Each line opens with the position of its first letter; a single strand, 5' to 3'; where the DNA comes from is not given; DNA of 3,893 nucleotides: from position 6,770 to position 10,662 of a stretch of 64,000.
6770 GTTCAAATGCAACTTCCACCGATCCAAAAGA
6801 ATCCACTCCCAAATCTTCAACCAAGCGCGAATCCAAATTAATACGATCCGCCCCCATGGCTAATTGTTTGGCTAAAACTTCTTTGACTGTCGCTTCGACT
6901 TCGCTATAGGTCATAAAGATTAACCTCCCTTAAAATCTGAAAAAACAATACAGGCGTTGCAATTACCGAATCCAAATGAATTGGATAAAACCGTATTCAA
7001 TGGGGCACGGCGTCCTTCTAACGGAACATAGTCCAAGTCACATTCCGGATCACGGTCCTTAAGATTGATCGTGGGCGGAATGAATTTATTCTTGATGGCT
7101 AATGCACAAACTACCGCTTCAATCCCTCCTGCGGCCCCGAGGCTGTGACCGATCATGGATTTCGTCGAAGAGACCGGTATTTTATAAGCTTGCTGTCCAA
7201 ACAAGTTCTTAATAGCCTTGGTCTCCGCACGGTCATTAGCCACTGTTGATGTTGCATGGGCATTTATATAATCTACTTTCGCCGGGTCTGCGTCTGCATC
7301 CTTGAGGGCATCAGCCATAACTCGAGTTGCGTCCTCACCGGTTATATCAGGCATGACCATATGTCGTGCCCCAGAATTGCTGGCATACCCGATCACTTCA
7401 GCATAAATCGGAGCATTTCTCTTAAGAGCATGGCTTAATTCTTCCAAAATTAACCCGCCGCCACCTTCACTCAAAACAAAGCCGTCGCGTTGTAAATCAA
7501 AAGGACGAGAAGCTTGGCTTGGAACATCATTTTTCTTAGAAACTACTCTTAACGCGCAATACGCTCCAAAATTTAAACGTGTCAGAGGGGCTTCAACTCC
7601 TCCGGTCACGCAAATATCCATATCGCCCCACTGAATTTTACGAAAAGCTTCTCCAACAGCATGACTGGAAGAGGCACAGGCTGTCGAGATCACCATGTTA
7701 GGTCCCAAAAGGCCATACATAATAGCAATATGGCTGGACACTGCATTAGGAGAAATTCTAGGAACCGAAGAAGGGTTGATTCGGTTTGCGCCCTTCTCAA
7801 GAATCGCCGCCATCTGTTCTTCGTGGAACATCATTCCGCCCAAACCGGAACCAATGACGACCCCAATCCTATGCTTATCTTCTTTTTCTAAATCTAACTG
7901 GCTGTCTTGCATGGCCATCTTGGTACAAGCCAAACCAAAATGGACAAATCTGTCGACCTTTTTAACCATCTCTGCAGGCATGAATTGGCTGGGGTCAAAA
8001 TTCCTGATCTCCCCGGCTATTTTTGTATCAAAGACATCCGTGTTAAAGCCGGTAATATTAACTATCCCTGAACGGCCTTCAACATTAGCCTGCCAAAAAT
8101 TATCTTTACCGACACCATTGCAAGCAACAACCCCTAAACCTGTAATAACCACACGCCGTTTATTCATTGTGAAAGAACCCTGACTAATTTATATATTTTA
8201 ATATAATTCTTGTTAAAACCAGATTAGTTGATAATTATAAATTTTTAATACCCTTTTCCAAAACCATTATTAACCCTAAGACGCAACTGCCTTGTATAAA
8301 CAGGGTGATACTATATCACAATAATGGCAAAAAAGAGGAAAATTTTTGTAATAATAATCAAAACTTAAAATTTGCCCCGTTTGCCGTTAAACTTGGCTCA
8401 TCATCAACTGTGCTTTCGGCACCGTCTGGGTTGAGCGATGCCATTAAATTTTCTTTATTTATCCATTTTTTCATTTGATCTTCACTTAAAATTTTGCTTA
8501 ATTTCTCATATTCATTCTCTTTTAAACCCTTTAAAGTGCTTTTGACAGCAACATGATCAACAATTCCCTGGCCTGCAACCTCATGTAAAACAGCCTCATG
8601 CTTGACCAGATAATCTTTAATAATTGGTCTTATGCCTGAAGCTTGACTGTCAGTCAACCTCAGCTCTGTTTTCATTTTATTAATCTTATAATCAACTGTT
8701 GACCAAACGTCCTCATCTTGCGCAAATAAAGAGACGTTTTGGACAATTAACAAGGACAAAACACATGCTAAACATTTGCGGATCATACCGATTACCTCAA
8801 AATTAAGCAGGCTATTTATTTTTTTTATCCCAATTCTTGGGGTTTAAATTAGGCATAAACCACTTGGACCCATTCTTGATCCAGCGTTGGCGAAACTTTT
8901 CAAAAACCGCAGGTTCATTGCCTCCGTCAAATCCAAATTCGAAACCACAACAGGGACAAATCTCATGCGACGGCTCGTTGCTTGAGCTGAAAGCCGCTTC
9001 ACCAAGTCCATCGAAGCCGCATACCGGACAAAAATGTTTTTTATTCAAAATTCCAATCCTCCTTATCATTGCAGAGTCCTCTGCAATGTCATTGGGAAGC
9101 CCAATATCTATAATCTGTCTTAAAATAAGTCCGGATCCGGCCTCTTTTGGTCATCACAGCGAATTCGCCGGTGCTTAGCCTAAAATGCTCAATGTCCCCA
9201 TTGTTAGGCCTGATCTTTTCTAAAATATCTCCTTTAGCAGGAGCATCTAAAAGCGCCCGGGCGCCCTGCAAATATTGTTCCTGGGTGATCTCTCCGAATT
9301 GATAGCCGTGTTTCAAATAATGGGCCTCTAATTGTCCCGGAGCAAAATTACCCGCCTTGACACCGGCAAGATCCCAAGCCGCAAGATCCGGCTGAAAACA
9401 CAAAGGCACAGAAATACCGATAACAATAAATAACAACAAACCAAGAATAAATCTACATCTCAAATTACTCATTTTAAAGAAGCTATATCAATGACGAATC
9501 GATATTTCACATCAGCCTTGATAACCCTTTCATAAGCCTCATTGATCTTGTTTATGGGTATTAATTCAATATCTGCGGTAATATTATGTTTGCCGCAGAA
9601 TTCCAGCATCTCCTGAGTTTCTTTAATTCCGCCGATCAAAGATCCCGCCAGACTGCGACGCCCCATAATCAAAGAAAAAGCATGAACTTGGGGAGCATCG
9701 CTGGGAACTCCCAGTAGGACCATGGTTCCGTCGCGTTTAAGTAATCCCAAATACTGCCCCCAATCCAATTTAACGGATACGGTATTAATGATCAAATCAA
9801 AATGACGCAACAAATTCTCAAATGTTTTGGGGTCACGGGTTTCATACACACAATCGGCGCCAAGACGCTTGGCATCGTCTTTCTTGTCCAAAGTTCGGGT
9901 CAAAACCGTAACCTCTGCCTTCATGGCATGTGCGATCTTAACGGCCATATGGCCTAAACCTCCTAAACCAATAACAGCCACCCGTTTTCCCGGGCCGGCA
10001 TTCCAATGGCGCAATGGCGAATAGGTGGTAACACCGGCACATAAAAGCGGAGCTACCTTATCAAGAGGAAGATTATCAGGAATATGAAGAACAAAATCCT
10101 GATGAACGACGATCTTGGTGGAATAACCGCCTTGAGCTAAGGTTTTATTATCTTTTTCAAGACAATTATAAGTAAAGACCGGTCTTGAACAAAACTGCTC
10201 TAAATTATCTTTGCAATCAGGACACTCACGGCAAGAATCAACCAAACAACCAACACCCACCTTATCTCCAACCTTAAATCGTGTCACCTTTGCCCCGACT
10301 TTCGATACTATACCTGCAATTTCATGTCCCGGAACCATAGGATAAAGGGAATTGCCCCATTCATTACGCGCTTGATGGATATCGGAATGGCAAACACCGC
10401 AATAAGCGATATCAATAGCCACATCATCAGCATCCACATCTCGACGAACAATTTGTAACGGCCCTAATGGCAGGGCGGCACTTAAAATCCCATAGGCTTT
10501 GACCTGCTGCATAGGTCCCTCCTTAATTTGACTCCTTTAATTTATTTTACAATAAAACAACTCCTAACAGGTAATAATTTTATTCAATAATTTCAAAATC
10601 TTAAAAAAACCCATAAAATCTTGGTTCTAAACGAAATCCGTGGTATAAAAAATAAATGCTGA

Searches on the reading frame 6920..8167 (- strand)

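Call 87: search_protein_families(library=pfam, proteins=[window:6920-8167:-], max_evalue=0.0001)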
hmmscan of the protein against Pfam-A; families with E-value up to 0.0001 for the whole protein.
window:6920-8167:- (415 aa): 3 families
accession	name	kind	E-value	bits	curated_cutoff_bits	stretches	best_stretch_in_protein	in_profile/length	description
PF00109.32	ketoacyl-synt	-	1.1e-52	179.6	20.8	1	4-247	2-252/252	Beta-ketoacyl synthase, N-terminal domain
PF02801.28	Ketoacyl-synt_C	-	4.9e-39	133.4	20.8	1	255-369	1-118/119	Beta-ketoacyl synthase, C-terminal domain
PF00108.29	Thiolase_N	-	2.2e-06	27.7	26.4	1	155-193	76-114/260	Thiolase, N-terminal domain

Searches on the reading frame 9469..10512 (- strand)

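Call 87: search_protein_families(library=pfam, proteins=[window:9469-10512:-], max_evalue=0.0001)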
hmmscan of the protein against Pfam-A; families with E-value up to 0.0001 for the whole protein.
window:9469-10512:- (347 aa): 4 families
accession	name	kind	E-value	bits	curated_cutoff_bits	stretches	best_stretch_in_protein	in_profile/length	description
PF08240.17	ADH_N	-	2e-26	92.7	23.5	1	28-146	2-104/104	Alcohol dehydrogenase GroES-like domain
PF00107.32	ADH_zinc_N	-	2.7e-23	82.8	31.8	1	185-306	1-127/129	Zinc-binding dehydrogenase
PF01262.27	AlaDh_PNT_C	-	1.6e-08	34.7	23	1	177-247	30-102/214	Alanine dehydrogenase/PNT, C-terminal domain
PF02826.25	2-Hacid_dh_C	-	6.7e-05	22.8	25.1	0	175-245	36-99/178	D-isomer specific 2-hydroxyacid dehydrogenase, NAD binding domain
